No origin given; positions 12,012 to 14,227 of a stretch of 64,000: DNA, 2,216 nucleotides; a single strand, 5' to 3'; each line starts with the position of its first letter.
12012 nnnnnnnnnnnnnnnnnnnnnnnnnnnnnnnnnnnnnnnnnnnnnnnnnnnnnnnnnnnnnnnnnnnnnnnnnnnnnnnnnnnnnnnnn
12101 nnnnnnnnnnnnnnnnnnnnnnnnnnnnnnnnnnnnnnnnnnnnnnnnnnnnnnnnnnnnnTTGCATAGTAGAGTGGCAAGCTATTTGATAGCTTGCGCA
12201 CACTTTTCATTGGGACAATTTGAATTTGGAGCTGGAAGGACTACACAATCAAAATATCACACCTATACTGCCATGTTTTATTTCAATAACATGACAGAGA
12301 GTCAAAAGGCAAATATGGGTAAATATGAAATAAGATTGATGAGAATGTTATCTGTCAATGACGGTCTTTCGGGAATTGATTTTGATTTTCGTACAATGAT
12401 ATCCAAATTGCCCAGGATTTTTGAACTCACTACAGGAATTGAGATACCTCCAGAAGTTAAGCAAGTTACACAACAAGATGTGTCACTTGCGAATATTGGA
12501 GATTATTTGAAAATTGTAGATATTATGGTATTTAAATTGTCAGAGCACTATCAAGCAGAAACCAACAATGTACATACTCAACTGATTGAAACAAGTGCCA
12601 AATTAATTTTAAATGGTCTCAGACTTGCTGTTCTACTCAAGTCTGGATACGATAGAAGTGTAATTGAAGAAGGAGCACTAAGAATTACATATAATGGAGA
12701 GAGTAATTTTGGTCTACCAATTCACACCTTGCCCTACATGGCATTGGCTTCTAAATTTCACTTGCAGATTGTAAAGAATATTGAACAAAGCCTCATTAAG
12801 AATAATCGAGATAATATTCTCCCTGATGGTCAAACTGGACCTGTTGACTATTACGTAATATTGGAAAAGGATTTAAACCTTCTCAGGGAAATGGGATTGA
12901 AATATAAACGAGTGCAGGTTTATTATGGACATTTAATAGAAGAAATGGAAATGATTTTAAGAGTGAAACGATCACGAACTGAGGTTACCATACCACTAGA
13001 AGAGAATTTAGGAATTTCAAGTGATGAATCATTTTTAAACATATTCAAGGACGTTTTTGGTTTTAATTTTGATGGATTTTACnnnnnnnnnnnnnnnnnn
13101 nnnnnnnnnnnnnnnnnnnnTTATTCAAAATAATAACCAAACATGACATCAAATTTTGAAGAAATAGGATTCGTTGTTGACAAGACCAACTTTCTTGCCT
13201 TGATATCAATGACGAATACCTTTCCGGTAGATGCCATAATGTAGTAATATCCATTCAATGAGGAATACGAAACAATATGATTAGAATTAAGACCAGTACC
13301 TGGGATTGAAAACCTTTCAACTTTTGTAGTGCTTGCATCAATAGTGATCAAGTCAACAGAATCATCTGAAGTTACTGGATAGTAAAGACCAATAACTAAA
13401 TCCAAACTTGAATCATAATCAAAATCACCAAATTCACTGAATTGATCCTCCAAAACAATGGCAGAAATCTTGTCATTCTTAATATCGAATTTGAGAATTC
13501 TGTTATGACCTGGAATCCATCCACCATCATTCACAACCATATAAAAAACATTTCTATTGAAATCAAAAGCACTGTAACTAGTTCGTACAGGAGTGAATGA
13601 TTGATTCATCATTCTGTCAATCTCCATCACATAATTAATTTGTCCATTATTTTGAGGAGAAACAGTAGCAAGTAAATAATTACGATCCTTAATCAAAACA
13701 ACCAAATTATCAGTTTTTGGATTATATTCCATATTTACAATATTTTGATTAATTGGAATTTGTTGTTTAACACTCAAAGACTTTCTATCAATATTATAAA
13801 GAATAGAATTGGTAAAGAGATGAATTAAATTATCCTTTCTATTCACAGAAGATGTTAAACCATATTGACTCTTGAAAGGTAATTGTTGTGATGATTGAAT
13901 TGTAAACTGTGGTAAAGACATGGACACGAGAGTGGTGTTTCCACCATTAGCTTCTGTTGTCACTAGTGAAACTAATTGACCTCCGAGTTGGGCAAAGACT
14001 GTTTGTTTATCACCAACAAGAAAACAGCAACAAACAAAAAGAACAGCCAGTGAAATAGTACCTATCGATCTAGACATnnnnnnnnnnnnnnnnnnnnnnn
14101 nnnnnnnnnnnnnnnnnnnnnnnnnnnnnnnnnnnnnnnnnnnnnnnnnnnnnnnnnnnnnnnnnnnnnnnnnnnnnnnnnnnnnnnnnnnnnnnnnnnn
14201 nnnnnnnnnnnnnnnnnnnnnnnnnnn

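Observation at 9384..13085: Head-to-head cytochrome P450 and Zn2Cys6 transcription factor sharing a ~220-bp promoter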

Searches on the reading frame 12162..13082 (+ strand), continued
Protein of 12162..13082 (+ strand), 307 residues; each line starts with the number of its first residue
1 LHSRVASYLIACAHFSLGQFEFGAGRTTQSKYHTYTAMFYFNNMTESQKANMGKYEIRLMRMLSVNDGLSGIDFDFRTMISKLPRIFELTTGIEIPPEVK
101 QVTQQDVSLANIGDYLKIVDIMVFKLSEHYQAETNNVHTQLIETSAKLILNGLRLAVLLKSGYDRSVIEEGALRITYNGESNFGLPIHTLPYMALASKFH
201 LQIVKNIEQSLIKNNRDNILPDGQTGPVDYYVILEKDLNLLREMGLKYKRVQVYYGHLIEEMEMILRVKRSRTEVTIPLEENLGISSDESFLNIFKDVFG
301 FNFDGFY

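Call 72: fold_search(model_id=the predicted structure, library=pdb)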
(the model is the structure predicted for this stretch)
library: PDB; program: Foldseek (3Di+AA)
matches with E <= 10: 207; with E <= 0.001: 0
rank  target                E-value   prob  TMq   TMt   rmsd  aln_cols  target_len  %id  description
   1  2wpv_A                3.2e-01  0.30  0.19  0.21  18.9       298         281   13  Crystal structure of S. cerevisiae Get4-Get5 complex (released 2010-01-26)
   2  8r02_C                3.3e-01  0.60  0.25  0.25  14.8       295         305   10  Crystal structure of the retromer complex VPS29/VPS35 with the ligand bis-1,3-phenyl guanylhydrazone, 2a (released 2024-03-27)
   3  8xup_A                4.9e-01  0.60  0.28  0.31  11.8       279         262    9  Crystal structure of lipoprotein NlpI in complex with MepS (released 2024-06-05)
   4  5osi_K                4.9e-01  0.51  0.27  0.28  15.0       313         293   11  Structure of retromer VPS29-VPS35C subunits complexed with RidL harpin loop (163-176) (released 2017-12-13)
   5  4wng_A                6.1e-01  0.51  0.28  0.27  14.6       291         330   10  Crystal structure of the TPR domain of LGN in complex with Frmpd4/Preso1 at 2.1 Angstrom resolution (released 2015-09-16)
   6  5osi_H                6.1e-01  0.30  0.23  0.24  14.8       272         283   11  Structure of retromer VPS29-VPS35C subunits complexed with RidL harpin loop (163-176) (released 2017-12-13)
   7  5cwm                  6.1e-01  0.15  0.15  0.18  17.7       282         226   11  Crystal structure of de novo designed helical repeat protein DHR64 (released 2015-12-16)
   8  4wne_A                6.9e-01  0.47  0.28  0.27  13.5       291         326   10  Crystal structure of the TPR domain of LGN in complex with Frmpd4/Preso1 at 2.0 Angstrom resolution (released 2015-09-16)
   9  5cwn                  6.9e-01  0.25  0.16  0.22  16.7       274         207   12  Crystal structure of de novo designed helical repeat protein DHR71 (released 2015-12-16)
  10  4phq_A                7.9e-01  0.08  0.11  0.11  27.2       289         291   10  ClyA CC6/264 ox (6-303) (released 2014-09-24)
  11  5g04_O                8.3e-01  0.35  0.28  0.16  13.4       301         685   13  Structure of the human APC-Cdc20-Hsl1 complex (released 2016-05-25)
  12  3f3p_D                8.6e-01  0.16  0.20  0.15  19.6       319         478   12  Crystal structure of the nucleoporin pair Nup85-Seh1, space group P21212 (released 2009-04-07)
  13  2pzi_A                9.4e-01  0.25  0.23  0.13  12.9       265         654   11  Crystal Structure of Protein kinase PknG from Mycobacterium tuberculosis in Complex with Tetrahydrobenzothiophene AX20 (released 2007-07-24)
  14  6hc2_E                1.0e+00  0.41  0.29  0.25  14.2       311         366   11  Crystal structure of NuMA/LGN hetero-hexamers (released 2019-05-29)
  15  4pho_A                1.1e+00  0.07  0.12  0.12  27.2       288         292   10  ClyA CC6/264 ox (2-303) (released 2014-09-24)
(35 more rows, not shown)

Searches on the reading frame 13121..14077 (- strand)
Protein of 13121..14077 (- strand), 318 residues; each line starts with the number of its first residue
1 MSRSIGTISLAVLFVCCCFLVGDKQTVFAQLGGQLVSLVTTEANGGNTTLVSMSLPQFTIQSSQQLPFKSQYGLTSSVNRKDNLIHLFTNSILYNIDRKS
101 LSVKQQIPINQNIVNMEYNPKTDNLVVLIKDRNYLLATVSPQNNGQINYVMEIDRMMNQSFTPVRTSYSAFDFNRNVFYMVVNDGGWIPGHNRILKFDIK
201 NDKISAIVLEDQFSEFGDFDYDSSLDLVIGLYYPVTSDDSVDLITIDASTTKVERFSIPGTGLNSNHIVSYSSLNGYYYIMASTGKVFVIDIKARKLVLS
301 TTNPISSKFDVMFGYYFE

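Call 6: search_protein_families(library=pfam, max_evalue=1, proteins=[window:13121-14077:-])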
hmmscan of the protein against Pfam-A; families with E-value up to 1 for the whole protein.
window:13121-14077:- (318 aa): 1 family
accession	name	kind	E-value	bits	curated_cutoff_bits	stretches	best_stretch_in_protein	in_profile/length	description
PF08624.15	CRC_subunit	-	0.089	13.6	25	1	121-217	17-112/135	Chromatin remodelling complex Rsc7/Swp82 subunit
